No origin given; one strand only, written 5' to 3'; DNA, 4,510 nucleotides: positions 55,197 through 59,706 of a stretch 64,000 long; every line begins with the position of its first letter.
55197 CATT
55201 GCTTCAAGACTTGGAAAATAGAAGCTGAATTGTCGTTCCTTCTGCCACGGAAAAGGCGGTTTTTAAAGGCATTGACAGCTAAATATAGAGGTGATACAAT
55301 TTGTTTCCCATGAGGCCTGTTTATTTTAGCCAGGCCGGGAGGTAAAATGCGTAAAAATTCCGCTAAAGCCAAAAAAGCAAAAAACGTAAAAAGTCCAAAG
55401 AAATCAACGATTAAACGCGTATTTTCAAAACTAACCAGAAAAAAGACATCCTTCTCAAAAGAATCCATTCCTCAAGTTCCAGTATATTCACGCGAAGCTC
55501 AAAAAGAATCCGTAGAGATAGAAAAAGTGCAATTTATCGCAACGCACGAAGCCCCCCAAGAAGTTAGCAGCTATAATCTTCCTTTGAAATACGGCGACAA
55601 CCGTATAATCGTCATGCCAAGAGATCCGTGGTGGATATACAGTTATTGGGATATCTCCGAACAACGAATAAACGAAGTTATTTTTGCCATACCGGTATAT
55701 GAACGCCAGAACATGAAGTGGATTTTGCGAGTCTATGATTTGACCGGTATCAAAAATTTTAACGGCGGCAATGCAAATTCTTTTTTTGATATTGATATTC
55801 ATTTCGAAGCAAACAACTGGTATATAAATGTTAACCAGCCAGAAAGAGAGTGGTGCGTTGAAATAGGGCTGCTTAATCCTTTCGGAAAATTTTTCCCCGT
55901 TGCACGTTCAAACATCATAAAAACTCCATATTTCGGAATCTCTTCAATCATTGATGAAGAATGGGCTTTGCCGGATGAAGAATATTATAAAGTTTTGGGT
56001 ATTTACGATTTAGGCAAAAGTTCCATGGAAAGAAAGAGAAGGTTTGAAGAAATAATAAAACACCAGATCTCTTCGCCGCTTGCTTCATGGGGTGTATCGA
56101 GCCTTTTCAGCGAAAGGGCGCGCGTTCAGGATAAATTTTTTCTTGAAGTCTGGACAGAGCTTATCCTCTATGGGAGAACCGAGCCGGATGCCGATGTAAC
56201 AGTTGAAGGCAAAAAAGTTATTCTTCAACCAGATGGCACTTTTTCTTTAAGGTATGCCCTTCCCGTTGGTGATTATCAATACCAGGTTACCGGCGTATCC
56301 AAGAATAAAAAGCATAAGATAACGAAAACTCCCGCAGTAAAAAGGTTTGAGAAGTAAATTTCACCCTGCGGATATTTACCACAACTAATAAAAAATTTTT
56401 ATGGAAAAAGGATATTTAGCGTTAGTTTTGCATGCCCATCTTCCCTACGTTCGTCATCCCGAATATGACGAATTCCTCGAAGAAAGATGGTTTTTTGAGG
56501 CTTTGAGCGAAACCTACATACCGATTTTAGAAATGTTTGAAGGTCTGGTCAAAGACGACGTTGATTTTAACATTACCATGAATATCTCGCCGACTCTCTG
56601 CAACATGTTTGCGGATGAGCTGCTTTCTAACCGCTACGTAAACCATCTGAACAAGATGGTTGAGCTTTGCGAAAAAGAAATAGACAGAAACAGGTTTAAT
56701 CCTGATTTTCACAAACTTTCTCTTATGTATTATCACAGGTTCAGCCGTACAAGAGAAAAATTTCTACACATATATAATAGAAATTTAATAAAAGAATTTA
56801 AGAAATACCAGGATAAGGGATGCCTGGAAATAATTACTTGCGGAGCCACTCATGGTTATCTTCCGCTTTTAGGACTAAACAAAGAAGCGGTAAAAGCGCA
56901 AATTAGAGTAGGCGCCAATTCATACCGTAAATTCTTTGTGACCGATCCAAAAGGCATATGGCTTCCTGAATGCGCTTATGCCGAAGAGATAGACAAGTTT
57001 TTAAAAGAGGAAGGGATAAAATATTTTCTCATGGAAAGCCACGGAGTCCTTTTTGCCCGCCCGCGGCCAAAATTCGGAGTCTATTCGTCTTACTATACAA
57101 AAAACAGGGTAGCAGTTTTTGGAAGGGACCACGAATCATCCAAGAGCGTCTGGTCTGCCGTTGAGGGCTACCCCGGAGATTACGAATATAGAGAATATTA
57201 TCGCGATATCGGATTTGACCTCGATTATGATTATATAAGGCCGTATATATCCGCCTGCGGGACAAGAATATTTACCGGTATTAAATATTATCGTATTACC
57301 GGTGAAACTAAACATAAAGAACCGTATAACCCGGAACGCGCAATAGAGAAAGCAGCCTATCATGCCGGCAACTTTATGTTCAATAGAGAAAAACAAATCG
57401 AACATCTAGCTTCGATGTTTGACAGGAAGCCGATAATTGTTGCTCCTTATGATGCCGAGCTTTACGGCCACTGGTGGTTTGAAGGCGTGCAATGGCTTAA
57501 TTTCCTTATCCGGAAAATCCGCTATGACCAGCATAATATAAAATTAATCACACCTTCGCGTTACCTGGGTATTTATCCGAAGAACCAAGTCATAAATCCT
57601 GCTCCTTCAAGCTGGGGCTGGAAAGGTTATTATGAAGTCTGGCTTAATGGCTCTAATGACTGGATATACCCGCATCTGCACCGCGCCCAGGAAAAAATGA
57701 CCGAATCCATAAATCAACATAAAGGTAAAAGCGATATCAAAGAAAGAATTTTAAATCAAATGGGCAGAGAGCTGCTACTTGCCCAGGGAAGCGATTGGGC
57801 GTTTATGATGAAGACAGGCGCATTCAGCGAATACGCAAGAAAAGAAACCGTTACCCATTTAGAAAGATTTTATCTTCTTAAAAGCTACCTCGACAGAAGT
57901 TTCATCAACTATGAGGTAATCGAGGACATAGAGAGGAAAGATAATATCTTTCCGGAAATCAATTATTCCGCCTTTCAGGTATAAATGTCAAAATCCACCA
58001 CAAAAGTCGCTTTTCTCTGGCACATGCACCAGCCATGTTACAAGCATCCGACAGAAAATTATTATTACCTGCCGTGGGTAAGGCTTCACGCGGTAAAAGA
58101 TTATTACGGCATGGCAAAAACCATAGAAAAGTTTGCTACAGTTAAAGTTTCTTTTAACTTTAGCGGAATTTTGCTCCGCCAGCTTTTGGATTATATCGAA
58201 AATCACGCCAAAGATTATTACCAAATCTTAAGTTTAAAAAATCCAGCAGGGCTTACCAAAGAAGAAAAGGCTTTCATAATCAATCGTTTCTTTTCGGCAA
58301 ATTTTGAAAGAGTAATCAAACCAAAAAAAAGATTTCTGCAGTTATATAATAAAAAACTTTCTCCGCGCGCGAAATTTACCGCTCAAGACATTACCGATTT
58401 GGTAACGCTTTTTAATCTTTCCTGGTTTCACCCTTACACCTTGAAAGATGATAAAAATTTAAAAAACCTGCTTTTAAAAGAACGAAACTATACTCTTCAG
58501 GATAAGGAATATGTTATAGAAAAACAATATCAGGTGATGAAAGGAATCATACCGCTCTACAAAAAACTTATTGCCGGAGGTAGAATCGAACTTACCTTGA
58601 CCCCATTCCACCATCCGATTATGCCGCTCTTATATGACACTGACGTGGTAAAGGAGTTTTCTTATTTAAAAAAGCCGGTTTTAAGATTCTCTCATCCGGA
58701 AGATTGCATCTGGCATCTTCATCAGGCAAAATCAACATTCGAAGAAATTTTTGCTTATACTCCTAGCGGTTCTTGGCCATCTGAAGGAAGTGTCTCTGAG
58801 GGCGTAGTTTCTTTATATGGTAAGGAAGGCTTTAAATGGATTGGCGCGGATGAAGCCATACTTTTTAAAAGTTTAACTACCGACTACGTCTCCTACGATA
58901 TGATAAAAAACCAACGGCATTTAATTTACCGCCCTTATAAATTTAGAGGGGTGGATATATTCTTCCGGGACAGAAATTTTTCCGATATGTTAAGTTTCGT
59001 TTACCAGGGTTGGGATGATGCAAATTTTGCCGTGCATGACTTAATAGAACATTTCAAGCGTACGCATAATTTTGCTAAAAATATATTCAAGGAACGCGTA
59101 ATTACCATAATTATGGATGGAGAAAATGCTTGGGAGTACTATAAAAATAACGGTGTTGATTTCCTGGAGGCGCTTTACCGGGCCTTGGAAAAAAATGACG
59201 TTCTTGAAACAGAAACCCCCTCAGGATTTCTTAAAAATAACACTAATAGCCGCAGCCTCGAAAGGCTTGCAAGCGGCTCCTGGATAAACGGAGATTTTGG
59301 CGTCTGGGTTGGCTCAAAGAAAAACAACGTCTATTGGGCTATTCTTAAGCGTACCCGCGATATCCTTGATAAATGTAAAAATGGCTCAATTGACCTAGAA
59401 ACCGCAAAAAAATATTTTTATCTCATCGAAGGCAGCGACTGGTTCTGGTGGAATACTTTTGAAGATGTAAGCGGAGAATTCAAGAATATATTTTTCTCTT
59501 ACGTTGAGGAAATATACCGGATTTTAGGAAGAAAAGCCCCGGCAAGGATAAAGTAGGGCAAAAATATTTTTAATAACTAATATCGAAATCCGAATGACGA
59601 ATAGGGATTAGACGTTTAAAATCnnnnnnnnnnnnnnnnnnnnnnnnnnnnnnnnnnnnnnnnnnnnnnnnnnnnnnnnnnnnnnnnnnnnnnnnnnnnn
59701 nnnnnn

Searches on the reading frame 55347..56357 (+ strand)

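Call 64: search_protein_families(library=pfam, proteins=[window:55347-56357:+], max_evalue=0.00001)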
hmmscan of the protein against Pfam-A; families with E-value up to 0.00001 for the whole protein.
window:55347-56357:+ (336 aa): 1 family
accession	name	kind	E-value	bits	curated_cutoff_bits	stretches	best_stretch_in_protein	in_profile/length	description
PF16258.11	DUF4912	-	1.3e-35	122.6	29.4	1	82-203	1-117/118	Domain of unknown function (DUF4912)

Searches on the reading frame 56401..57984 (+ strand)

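Call 64: search_protein_families(library=pfam, proteins=[window:56401-57984:+], max_evalue=0.00001)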
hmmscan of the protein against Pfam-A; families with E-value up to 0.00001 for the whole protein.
window:56401-57984:+ (527 aa): 2 families
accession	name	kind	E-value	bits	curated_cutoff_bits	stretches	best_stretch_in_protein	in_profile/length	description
PF03065.20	Glyco_hydro_57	-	1.9e-39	136.2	21.2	1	7-395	1-285/291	Glycosyl hydrolase family 57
PF09210.16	BE_C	-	2.9e-33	114.7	25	1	425-525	1-101/101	1,4-alpha-glucan branching enzyme, C-terminal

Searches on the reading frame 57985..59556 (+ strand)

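Call 64: search_protein_families(library=pfam, proteins=[window:57985-59556:+], max_evalue=0.00001)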
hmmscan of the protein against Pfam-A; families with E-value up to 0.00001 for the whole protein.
window:57985-59556:+ (523 aa): 1 family
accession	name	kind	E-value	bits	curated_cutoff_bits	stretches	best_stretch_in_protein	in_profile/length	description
PF03065.20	Glyco_hydro_57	-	3.7e-59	200.9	21.2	1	9-421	1-284/291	Glycosyl hydrolase family 57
